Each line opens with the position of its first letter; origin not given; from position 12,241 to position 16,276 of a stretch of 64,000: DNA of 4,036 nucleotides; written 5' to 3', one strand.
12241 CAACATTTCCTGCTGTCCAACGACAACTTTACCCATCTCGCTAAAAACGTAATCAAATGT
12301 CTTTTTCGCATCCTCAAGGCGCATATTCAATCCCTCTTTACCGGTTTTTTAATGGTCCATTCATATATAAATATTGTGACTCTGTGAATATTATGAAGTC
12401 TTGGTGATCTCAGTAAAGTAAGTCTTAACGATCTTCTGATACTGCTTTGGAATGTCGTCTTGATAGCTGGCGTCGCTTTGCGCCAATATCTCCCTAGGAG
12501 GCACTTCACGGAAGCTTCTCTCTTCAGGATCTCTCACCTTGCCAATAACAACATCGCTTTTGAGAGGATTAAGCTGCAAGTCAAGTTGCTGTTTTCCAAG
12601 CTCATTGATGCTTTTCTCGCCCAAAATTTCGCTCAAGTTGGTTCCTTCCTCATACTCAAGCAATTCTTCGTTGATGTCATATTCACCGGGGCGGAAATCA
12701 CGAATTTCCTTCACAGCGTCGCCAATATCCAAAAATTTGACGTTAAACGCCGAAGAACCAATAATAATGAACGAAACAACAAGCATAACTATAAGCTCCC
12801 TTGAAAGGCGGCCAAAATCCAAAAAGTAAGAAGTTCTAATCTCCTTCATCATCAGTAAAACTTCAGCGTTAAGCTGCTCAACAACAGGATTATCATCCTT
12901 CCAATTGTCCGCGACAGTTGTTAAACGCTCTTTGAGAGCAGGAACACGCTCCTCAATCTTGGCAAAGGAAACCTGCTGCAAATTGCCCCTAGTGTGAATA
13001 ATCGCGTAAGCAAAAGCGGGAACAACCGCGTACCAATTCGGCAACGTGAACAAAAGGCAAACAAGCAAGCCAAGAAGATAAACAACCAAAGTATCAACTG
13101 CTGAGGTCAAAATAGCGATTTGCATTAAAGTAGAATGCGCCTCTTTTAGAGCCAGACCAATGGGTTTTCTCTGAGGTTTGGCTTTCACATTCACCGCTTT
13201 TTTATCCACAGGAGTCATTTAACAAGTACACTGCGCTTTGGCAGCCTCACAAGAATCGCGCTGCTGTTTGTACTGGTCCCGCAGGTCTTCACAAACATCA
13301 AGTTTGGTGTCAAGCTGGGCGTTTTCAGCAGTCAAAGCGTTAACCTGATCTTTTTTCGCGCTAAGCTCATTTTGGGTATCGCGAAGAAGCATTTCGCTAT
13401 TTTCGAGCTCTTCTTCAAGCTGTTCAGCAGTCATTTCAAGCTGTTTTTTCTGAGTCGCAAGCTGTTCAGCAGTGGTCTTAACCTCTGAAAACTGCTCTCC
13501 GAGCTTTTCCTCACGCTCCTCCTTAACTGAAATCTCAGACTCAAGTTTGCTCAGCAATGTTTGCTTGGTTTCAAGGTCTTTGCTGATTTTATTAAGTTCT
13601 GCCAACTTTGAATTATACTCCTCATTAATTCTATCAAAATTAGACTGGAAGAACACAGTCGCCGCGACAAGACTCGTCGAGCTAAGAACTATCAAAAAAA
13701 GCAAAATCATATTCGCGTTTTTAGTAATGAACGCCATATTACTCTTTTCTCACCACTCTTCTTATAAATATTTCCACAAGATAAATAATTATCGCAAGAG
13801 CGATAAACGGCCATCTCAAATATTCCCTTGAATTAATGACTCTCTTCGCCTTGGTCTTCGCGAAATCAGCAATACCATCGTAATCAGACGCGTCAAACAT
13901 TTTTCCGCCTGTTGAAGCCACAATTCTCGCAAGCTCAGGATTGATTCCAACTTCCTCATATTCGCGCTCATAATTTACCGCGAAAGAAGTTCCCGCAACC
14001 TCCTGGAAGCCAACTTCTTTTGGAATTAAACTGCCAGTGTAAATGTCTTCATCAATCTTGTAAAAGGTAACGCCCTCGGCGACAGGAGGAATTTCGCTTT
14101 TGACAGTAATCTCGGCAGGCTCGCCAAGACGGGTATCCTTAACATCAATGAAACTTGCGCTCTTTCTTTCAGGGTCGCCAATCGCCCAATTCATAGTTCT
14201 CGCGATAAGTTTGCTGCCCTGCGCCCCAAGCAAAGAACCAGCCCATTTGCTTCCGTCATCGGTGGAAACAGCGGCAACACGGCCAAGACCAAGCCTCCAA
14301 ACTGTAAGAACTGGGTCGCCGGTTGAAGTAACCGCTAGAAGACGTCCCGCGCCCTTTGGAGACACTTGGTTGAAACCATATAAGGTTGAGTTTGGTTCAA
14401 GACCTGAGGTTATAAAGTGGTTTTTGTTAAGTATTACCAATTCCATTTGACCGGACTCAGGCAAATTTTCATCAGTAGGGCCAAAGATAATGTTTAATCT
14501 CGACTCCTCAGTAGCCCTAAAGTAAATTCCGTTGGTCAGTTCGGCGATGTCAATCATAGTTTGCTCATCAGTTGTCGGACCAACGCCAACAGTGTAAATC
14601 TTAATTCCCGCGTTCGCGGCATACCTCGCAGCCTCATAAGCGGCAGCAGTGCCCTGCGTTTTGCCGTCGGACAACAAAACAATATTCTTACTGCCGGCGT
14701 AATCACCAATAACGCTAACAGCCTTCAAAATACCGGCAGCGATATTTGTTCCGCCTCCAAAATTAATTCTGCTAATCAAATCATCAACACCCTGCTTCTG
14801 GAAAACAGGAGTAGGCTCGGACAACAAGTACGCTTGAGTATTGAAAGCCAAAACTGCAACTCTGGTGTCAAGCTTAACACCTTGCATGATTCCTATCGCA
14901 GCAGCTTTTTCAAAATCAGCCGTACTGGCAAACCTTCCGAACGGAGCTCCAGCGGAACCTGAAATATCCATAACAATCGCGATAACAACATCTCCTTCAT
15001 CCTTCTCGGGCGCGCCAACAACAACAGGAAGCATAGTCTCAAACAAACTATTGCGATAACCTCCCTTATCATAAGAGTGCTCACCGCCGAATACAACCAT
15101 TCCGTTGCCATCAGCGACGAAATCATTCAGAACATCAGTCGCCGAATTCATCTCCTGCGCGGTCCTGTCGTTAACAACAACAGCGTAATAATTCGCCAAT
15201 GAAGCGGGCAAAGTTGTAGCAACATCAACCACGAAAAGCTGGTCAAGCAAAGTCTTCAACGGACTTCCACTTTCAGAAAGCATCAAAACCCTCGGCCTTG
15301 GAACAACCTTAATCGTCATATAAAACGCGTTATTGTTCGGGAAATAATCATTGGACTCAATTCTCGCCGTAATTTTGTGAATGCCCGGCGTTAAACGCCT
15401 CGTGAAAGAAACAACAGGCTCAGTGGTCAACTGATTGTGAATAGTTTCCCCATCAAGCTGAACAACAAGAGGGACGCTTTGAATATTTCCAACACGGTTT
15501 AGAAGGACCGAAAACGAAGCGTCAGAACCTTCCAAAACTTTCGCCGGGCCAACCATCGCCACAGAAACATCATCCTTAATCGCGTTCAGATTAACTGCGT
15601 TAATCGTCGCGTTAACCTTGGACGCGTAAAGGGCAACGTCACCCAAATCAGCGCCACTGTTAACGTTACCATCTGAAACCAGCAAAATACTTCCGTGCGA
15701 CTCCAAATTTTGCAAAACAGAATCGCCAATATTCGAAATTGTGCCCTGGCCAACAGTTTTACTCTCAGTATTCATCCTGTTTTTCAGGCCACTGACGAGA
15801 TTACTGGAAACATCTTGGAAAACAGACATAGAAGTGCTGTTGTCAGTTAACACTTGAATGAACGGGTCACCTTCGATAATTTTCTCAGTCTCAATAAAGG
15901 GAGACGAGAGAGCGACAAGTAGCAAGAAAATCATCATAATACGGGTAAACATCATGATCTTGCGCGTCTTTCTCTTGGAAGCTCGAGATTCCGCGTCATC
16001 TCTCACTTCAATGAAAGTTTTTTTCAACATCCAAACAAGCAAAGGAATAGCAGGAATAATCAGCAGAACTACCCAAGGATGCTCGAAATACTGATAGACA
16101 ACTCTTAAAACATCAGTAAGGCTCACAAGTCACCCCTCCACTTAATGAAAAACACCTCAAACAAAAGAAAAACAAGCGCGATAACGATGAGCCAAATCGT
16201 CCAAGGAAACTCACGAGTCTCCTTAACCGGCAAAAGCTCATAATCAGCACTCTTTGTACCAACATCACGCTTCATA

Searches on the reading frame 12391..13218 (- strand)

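Call 27: search_protein_families(library=pfam, proteins=[window:12391-13218:-], max_evalue=0.001)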
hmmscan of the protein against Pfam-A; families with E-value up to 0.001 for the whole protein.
window:12391-13218:- (275 aa): 1 family
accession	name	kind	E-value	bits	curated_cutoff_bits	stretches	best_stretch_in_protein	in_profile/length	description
PF24334.1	DUF7502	-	5.4e-13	49.4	27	1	72-222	85-230/281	Family of unknown function (DUF7502)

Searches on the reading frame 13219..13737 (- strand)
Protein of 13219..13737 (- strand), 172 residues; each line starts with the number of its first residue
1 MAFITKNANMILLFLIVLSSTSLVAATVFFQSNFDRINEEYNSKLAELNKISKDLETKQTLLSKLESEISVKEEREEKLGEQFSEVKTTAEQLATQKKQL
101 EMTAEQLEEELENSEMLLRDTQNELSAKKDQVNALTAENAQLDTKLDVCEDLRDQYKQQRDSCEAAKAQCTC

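Call 27: search_protein_families(library=pfam, proteins=[window:13219-13737:-], max_evalue=0.001)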
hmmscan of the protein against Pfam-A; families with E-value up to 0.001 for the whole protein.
window:13219-13737:- (172 aa): 2 families
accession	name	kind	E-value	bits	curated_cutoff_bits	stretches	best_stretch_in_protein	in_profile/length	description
PF14662.11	KASH_CCD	-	0.00011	22.7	43.3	1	38-154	34-147/191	Coiled-coil region of CCDC155 or KASH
PF25762.1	HAUS1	-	0.00037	20.8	40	1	18-152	100-234/236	HAUS augmin-like complex subunit 1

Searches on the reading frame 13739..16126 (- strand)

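Call 26: search_protein_families(library=pfam, proteins=[window:13739-16126:-], max_evalue=0.001)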
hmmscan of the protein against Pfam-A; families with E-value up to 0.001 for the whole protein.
window:13739-16126:- (795 aa): 5 families
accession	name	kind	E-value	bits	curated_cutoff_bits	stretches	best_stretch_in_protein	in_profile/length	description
PF00092.34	VWA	-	1.4e-14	55.2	23.8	1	382-544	2-168/174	von Willebrand factor type A domain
PF05762.20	VWA_CoxE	-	1.1e-06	28.6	26.4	1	413-499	79-171/222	VWA domain containing CoxE-like protein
PF07090.17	GATase1_like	-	2.4e-06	27.8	27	0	558-629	151-224/247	Putative glutamine amidotransferase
PF13768.12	VWA_3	-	3.1e-06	27.8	27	1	384-535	5-153/155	von Willebrand factor type A domain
PF02878.22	PGM_PMM_I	-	5.7e-05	23.3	22.5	1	461-538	18-99/138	Phosphoglucomutase/phosphomannomutase, alpha/beta/alpha domain I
